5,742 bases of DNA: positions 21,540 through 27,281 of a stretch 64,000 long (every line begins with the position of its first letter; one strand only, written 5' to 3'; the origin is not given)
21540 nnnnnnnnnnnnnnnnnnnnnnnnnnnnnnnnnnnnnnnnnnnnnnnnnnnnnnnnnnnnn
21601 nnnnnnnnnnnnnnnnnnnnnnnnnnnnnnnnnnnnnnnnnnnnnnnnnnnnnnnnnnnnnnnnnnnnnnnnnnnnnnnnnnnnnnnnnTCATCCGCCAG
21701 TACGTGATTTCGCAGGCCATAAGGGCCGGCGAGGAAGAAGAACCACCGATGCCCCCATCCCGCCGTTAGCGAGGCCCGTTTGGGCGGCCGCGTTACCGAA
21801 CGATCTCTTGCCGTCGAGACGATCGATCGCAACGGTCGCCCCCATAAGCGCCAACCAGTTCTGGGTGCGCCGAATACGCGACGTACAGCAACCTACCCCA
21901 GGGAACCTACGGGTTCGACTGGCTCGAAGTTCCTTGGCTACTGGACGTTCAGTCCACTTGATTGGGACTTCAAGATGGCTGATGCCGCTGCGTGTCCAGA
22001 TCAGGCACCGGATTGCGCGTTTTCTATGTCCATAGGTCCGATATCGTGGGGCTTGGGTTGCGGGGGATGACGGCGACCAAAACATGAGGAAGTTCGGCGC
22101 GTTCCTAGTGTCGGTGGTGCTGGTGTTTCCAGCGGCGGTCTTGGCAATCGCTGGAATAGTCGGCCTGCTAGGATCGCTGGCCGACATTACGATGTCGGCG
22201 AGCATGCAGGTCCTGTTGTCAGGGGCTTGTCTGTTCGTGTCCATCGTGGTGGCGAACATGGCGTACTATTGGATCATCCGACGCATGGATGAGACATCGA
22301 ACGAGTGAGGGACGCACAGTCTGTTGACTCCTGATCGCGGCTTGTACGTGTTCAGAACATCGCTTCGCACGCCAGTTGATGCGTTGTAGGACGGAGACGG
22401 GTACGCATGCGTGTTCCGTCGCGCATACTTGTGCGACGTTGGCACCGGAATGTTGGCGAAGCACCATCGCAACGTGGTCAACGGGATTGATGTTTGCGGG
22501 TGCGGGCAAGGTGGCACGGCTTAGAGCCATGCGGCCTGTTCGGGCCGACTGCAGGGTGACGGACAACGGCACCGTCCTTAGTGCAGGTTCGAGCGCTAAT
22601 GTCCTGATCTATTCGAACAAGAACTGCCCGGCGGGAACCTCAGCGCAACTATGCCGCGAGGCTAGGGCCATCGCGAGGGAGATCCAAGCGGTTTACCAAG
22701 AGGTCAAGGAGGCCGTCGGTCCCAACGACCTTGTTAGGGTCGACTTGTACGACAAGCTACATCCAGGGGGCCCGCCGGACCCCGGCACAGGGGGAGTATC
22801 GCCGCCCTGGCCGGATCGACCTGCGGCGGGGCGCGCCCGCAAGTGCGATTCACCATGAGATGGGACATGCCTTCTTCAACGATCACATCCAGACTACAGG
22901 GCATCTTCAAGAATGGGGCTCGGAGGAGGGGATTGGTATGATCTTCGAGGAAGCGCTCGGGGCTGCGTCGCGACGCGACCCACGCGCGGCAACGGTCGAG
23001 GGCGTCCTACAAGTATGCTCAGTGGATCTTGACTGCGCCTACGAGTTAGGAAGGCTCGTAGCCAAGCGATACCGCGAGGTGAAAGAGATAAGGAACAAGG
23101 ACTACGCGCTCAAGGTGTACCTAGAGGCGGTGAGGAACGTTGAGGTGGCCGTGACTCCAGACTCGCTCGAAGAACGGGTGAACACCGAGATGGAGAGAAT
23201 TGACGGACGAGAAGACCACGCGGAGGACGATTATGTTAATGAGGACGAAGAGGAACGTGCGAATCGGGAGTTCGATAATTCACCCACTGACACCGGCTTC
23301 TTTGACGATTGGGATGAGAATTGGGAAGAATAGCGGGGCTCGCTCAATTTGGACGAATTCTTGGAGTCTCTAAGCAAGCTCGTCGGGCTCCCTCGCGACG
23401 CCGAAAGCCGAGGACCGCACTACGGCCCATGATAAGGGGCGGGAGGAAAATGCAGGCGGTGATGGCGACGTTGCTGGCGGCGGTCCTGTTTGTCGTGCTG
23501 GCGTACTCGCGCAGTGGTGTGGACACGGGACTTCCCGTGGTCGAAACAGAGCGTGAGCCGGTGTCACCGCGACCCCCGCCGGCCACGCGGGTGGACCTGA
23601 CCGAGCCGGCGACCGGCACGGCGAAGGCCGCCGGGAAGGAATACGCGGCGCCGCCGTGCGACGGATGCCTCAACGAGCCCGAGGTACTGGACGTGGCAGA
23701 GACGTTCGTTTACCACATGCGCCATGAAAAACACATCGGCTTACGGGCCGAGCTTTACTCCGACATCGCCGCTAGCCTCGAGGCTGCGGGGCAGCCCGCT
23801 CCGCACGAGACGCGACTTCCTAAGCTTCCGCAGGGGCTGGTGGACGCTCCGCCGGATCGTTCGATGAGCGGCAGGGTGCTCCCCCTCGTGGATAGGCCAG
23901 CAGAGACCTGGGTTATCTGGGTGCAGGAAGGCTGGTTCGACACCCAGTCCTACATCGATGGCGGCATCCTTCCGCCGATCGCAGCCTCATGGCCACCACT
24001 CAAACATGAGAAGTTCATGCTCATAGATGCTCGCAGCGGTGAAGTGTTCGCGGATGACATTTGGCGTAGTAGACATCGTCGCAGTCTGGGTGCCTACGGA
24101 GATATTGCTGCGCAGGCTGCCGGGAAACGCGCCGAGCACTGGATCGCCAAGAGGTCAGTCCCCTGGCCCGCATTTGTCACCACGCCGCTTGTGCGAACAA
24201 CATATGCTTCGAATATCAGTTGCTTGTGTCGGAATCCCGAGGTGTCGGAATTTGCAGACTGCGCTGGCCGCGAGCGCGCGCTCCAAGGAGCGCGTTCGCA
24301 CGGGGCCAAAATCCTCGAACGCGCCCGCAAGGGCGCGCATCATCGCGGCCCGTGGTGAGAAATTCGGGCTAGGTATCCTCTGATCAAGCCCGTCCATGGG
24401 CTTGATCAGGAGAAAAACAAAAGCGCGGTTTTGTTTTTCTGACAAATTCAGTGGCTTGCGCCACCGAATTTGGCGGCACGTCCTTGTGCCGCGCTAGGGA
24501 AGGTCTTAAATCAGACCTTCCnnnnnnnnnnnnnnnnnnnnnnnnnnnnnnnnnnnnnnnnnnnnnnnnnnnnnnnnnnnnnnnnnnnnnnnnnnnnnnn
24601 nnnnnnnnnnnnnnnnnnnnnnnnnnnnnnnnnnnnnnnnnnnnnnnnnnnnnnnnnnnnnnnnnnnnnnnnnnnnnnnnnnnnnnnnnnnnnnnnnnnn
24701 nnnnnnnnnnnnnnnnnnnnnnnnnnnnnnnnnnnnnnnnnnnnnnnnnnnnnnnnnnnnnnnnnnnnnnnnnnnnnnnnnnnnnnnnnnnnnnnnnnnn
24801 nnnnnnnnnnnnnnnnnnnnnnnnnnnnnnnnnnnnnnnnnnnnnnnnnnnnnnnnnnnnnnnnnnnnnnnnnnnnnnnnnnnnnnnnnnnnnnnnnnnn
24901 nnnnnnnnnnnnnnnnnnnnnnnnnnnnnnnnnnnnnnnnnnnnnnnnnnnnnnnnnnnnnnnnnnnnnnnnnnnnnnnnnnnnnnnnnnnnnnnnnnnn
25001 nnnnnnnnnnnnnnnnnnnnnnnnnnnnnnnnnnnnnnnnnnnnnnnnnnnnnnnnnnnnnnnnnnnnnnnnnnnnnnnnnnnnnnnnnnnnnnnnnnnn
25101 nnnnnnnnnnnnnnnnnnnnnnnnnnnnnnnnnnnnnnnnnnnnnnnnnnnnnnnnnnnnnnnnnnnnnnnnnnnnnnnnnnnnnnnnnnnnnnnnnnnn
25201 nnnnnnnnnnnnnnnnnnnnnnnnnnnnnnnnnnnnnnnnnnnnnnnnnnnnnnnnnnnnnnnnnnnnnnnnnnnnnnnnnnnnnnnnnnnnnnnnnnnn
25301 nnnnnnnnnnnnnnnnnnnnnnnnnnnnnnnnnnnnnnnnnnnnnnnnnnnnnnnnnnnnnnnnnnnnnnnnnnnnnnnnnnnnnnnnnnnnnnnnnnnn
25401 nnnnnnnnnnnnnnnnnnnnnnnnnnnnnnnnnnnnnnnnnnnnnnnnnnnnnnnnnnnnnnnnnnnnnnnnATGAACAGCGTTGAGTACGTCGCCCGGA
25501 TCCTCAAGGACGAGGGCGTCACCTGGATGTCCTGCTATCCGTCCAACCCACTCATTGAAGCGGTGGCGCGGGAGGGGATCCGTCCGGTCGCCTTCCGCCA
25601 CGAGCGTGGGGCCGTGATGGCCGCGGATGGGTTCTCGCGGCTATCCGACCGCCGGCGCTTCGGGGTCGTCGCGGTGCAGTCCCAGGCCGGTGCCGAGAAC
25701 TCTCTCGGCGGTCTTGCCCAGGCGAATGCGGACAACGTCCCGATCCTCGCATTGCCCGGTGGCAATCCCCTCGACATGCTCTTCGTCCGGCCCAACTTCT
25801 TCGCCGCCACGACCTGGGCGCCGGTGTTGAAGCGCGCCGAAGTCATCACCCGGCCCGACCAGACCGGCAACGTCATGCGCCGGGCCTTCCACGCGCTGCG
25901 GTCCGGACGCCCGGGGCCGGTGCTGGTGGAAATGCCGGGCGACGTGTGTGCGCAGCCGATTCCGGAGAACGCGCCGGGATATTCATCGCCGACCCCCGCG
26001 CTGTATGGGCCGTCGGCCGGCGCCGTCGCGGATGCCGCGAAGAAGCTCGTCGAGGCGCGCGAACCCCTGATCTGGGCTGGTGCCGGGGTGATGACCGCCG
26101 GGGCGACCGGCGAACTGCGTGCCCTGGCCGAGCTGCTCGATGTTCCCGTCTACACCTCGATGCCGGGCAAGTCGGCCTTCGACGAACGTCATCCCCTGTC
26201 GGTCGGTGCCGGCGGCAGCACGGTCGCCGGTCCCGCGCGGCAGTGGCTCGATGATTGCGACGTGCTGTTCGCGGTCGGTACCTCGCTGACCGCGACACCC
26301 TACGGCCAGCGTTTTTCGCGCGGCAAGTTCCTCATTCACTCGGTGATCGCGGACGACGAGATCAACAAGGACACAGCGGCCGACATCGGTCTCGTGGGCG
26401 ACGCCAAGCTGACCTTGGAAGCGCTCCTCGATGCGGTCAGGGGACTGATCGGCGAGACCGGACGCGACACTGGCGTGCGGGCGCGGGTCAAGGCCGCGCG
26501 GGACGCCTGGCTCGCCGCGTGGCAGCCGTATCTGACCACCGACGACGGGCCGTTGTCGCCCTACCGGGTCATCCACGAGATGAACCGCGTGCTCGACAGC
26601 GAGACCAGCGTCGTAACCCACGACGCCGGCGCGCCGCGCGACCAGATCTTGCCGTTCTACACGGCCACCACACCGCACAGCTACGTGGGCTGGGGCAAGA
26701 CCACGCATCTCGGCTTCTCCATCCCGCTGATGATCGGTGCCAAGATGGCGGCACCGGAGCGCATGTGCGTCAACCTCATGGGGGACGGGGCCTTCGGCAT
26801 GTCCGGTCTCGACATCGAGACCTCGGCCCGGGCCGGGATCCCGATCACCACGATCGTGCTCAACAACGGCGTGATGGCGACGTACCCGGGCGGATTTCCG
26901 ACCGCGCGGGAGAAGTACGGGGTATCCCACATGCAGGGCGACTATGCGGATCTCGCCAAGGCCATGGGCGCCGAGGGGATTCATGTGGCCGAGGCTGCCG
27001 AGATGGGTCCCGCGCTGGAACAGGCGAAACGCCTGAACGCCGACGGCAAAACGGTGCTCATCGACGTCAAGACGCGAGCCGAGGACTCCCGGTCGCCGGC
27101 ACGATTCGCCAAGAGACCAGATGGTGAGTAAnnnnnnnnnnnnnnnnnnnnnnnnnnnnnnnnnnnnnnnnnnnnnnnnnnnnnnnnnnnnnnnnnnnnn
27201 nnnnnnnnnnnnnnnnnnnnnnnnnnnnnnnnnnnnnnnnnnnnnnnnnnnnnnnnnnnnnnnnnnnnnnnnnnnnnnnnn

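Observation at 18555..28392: Three same-orientation MITE copies partition a ~10 kb accessory tract lying between the osmoprotectant transporter and rpoN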

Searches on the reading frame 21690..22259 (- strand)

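Call 43: search_protein_families(library=ncbifam, proteins=[window:21690-22259:-], max_evalue=0.1)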
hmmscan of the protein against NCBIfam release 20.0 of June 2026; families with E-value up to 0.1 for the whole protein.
window:21690-22259:- (189 aa): 1 family
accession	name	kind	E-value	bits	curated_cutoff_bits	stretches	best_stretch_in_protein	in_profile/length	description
TIGR03312.1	Se_sel_red_FAD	hypoth_equivalog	0.039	13.1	241.5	1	122-152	158-188/257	molybdopterin-dependent oxidoreductase FAD-binding subunit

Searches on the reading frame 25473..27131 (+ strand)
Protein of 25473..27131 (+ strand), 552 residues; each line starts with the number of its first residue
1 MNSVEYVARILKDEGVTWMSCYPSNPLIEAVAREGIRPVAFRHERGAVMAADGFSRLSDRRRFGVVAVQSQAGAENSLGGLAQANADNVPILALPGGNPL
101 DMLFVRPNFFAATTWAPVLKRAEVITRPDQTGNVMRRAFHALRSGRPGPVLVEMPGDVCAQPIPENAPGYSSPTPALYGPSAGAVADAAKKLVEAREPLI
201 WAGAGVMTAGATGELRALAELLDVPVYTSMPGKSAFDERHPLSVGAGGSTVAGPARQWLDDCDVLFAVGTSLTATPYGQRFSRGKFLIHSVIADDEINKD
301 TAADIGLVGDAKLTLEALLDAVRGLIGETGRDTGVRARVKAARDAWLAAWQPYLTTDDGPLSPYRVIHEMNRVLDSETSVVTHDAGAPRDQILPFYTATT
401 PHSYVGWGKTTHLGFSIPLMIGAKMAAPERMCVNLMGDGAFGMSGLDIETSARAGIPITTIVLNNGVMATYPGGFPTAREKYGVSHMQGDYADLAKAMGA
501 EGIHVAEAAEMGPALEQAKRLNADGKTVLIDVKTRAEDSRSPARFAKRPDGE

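Call 10: search_protein_families(library=pfam, proteins=[window:25473-27131:+])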
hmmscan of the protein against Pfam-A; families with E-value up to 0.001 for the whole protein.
window:25473-27131:+ (552 aa): 3 families
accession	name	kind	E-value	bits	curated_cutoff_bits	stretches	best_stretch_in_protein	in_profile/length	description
PF00205.28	TPP_enzyme_M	-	6.4e-32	110.5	30.4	1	185-318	1-137/137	Thiamine pyrophosphate enzyme, central domain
PF02775.26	TPP_enzyme_C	-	1.4e-27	96.8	21.9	1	390-532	7-151/151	Thiamine pyrophosphate enzyme, C-terminal TPP binding domain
PF02776.23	TPP_enzyme_N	-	2.7e-21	76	26.8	1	1-101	1-103/119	Thiamine pyrophosphate enzyme, N-terminal TPP binding domain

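Call 75: find_encoding_contigs(protein=window:25473-27131:+, flank=10000, max_places=8)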
Protein window:25473-27131:+ (552 aa): no gene with exactly this product is on record in the collection.

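Call 76: find_homologous_proteins(query=window:25473-27131:+, max_evalue=1e-200)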
Query window:25473-27131:+ (552 aa): 1885 proteins with E <= 1e-200 among 8000 candidates; the best 120 are listed.
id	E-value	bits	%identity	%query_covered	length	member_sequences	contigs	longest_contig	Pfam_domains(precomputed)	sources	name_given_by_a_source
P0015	0.0e+0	1122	90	99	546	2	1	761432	PF02775.27,PF02776.24,PF00205.29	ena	-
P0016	0.0e+0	1118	90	99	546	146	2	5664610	PF02775.27,PF02776.24,PF00205.29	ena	-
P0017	0.0e+0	1114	90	99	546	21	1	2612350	PF02775.27,PF02776.24,PF00205.29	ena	-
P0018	0.0e+0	1108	89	99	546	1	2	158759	PF02775.27,PF02776.24,PF00205.29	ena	-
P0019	0.0e+0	1104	89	99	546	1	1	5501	PF02775.27,PF02776.24,PF00205.29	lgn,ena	-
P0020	0.0e+0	1104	89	99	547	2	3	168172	PF02775.27,PF02776.24,PF00205.29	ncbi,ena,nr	ncbi:MAG: thiamine pyrophosphate-requiring protein [Gammaproteobacteria bacterium]|nr:thiamine pyrop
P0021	0.0e+0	1103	88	99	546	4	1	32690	PF02775.27,PF02776.24,PF00205.29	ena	-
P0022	0.0e+0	1101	88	99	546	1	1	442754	PF02775.27,PF02776.24,PF00205.29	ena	-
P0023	0.0e+0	1101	88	99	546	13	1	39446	PF02775.27,PF02776.24,PF00205.29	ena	-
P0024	0.0e+0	1096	88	99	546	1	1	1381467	PF02775.27,PF02776.24,PF00205.29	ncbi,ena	-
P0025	0.0e+0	1095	88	99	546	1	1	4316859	PF02775.27,PF02776.24,PF00205.29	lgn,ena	-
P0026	0.0e+0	1091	88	99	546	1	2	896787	PF02775.27,PF02776.24,PF00205.29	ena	-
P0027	0.0e+0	1090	88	99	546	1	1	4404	PF02775.27,PF02776.24,PF00205.29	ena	-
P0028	0.0e+0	1090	88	99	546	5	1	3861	PF02775.27,PF02776.24,PF00205.29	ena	-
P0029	0.0e+0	1088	88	99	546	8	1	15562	PF02775.27,PF02776.24,PF00205.29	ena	-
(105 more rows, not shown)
